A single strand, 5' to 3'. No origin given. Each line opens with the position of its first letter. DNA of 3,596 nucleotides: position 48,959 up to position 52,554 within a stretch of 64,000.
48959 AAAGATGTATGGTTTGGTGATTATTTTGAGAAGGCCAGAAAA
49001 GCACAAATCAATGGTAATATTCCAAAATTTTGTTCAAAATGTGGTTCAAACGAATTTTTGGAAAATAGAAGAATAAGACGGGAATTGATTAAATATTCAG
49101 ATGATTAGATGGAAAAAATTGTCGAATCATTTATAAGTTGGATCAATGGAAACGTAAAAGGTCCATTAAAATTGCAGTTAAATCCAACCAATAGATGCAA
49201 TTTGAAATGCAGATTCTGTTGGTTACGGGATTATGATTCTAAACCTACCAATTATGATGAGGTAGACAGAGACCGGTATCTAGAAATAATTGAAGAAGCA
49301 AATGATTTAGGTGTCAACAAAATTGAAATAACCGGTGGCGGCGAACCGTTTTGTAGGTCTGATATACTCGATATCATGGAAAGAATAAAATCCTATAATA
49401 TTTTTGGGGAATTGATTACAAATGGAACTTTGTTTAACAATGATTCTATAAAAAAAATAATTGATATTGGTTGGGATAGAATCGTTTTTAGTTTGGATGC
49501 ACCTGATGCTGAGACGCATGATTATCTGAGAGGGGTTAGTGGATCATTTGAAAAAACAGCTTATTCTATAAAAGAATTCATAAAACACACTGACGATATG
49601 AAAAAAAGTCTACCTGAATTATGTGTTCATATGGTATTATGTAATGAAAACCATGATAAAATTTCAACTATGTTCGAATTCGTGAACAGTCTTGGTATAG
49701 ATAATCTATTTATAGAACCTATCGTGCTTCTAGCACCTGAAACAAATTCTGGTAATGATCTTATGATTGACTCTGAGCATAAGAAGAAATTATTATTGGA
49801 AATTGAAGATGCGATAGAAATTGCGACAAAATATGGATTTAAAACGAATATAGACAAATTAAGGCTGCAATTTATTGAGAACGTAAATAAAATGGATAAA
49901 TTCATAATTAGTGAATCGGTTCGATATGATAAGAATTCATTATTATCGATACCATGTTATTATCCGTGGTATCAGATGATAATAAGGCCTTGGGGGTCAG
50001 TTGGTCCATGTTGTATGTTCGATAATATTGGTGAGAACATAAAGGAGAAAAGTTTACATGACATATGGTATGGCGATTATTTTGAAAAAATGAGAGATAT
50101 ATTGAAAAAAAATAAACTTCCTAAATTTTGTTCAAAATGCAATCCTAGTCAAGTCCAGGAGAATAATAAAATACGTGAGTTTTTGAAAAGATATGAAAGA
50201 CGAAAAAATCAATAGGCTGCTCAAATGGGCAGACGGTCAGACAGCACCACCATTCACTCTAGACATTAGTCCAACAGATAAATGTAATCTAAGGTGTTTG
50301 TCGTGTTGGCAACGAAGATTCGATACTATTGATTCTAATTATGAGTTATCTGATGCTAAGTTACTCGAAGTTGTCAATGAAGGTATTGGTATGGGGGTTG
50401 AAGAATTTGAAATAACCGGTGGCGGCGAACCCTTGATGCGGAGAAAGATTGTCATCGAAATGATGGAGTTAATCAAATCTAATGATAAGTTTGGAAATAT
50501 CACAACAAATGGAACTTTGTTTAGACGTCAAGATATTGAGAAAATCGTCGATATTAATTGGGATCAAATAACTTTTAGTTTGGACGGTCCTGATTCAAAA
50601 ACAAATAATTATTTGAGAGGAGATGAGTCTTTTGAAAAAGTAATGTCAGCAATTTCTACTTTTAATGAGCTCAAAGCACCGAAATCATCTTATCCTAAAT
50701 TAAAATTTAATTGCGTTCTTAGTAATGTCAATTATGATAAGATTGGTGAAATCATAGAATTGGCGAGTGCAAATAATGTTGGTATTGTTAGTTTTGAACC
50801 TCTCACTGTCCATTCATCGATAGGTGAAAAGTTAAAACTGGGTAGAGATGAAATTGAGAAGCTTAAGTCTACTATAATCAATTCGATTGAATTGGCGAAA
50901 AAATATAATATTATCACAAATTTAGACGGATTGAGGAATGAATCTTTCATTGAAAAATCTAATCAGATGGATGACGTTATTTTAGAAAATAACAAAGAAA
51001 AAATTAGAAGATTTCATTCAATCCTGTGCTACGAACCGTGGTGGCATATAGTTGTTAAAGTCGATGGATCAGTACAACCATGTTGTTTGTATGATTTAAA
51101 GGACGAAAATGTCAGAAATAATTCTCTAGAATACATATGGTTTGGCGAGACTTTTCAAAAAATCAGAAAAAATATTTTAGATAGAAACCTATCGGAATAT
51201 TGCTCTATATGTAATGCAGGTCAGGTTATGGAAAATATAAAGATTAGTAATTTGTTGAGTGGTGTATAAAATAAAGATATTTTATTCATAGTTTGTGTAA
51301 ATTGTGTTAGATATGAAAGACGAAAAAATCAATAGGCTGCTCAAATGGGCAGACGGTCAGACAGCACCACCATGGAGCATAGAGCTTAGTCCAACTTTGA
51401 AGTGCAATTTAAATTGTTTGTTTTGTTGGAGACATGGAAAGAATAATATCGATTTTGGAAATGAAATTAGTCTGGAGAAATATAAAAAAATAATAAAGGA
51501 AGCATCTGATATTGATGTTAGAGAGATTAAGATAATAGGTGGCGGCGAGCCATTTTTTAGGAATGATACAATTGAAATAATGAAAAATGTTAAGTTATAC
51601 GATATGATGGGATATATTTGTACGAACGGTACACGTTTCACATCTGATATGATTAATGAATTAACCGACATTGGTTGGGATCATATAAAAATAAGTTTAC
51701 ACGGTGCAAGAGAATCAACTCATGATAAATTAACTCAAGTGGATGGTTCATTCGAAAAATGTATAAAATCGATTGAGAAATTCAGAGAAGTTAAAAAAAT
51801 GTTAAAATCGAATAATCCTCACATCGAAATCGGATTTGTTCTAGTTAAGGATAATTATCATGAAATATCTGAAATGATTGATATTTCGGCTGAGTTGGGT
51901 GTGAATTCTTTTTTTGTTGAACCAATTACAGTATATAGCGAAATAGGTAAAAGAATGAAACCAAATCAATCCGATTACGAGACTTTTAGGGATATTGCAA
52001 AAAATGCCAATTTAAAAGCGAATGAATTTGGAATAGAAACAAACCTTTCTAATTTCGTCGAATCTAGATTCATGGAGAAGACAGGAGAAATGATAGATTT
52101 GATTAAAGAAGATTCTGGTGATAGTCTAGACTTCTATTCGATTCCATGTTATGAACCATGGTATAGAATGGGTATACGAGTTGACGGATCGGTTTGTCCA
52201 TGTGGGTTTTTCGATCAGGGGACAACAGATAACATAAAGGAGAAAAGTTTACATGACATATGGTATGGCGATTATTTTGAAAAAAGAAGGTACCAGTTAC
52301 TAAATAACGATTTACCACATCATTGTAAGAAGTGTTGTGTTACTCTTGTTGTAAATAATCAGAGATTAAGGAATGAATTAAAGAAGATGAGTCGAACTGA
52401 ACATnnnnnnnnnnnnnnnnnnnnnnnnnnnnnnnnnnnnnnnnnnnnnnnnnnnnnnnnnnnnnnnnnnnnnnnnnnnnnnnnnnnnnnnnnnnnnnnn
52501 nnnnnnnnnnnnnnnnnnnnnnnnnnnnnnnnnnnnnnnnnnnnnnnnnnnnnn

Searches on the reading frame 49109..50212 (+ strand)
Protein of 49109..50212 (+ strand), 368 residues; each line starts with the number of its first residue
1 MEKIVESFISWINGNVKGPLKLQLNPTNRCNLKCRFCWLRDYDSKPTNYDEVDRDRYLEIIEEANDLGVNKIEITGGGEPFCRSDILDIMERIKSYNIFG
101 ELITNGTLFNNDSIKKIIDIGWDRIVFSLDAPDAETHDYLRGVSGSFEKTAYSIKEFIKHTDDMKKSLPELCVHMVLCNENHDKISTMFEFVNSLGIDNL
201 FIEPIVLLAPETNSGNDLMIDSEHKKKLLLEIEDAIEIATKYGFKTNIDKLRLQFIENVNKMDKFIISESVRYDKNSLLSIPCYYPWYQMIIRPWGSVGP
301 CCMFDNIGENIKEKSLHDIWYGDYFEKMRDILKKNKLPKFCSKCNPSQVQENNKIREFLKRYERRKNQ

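Call 26: search_protein_families(library=pfam, proteins=[window:49109-50212:+], max_evalue=0.001)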
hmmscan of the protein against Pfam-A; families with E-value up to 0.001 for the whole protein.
window:49109-50212:+ (368 aa): 3 families
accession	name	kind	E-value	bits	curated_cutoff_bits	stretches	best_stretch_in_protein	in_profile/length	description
PF04055.27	Radical_SAM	-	2.1e-23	83.7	29.5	1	25-191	2-165/166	Radical SAM superfamily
PF13186.11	SPASM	-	4.6e-12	46.5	21.5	1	283-345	1-67/67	Iron-sulfur cluster-binding domain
PF13353.11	Fer4_12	-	0.00053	20.7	22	0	29-113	14-98/137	4Fe-4S single cluster domain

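Call 30: search_protein_families(library=ncbifam, proteins=[window:49109-50212:+], max_evalue=1e-10)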
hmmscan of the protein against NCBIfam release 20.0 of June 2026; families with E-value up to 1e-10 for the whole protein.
window:49109-50212:+ (368 aa): 35 families (the best 25 are shown)
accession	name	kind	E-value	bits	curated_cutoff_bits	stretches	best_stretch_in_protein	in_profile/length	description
TIGR04317.1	W_rSAM_matur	equivalog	2.7e-38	132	380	1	21-345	5-314/349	tungsten cofactor oxidoreductase radical SAM maturase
NF050035.1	rSAM_WgK_link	exception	1.5e-29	103.1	650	1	18-345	7-335/367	radical SAM/SPASM peptide maturase WgkB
TIGR04545.1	rSAM_ahbD_hemeb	equivalog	1.6e-29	103.4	500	1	27-353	7-317/339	heme b synthase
TIGR04251.1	SCM_rSAM_ScmF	equivalog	2.1e-27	96.5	400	1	26-200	10-177/353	SynChlorMet cassette radical SAM/SPASM protein ScmF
TIGR02668.1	moaA_archaeal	equivalog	4.9e-27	94.7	325.25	1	22-238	12-219/303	GTP 3',8-cyclase MoaA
TIGR04051.1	rSAM_NirJ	equivalog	2.4e-26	92.6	515.45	1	25-206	7-177/354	heme d1 biosynthesis radical SAM protein NirJ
TIGR04055.1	rSAM_NirJ2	equivalog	3.8e-25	89.1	500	1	24-345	4-295/326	putative heme d1 biosynthesis radical SAM protein NirJ2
NF001199.0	PRK00164.2-1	equivalog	5.7e-25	88.1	231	1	22-206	14-189/308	GTP 3',8-cyclase MoaA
TIGR02109.1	PQQ_syn_pqqE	equivalog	7.9e-25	87.5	381.35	1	16-345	3-303/358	pyrroloquinoline quinone biosynthesis protein PqqE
TIGR04250.1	SCM_rSAM_ScmE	equivalog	4e-24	85.2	400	1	21-345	4-318/358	SynChlorMet cassette radical SAM/SPASM protein ScmE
TIGR02666.1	moaA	equivalog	2.4e-23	82.7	284.05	1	22-232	12-220/336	GTP 3',8-cyclase MoaA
TIGR04054.1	rSAM_NirJ1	equivalog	2.8e-23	82.2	650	1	17-239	34-244/387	putative heme d1 biosynthesis radical SAM protein NirJ1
TIGR04053.2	TIGR04053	equivalog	2.1e-22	79.9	395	1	19-199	7-180/366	TIGR04053 family radical SAM/SPASM domain-containing protein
NF045574.1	sacti_mat_StsB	exception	8.2e-22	77.7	625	1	27-199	103-263/466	StsB family radical SAM/SPASM domain sactipeptide maturase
NF033640.1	N_Twi_rSAM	subfamily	1.2e-21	77.3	170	1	283-363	5-89/398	twitch domain-containing radical SAM protein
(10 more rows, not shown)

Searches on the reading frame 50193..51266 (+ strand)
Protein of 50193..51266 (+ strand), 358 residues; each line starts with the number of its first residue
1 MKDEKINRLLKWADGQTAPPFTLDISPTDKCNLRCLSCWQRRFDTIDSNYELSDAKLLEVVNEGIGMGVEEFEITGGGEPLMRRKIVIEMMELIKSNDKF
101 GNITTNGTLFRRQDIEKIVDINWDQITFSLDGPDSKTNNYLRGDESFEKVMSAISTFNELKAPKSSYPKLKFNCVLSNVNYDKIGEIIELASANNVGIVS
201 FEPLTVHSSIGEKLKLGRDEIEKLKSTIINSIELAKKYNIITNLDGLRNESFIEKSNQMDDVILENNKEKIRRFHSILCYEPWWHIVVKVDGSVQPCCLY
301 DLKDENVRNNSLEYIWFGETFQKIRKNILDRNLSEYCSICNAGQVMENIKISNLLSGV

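Call 26: search_protein_families(library=pfam, proteins=[window:50193-51266:+], max_evalue=0.001)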
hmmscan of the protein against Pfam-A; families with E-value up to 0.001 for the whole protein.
window:50193-51266:+ (358 aa): 3 families
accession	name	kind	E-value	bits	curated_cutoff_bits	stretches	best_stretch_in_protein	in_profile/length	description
PF04055.27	Radical_SAM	-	6e-22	79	29.5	1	25-190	1-165/166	Radical SAM superfamily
PF13186.11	SPASM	-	1.9e-10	41.3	21.5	1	279-341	1-67/67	Iron-sulfur cluster-binding domain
PF13353.11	Fer4_12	-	2.7e-05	24.9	22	1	30-116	14-100/137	4Fe-4S single cluster domain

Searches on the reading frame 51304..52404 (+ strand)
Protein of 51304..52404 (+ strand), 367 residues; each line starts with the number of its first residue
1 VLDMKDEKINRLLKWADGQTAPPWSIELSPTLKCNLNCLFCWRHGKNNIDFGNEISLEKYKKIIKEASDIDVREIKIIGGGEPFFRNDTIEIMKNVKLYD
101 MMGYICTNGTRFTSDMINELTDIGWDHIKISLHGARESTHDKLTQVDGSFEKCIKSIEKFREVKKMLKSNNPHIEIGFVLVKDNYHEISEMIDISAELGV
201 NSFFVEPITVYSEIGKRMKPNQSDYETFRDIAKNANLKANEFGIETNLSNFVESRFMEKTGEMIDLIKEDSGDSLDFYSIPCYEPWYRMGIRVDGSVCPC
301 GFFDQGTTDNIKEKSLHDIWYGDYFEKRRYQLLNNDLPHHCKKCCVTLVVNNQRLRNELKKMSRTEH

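Call 26: search_protein_families(library=pfam, proteins=[window:51304-52404:+], max_evalue=0.001)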
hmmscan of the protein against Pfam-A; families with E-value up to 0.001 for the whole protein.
window:51304-52404:+ (367 aa): 3 families
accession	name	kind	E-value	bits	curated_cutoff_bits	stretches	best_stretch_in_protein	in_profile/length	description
PF04055.27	Radical_SAM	-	2.2e-22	80.5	29.5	1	29-163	2-139/166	Radical SAM superfamily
PF13186.11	SPASM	-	1.4e-10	41.7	21.5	1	282-344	1-66/67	Iron-sulfur cluster-binding domain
PF13353.11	Fer4_12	-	8.7e-06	26.5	22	1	33-134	14-115/137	4Fe-4S single cluster domain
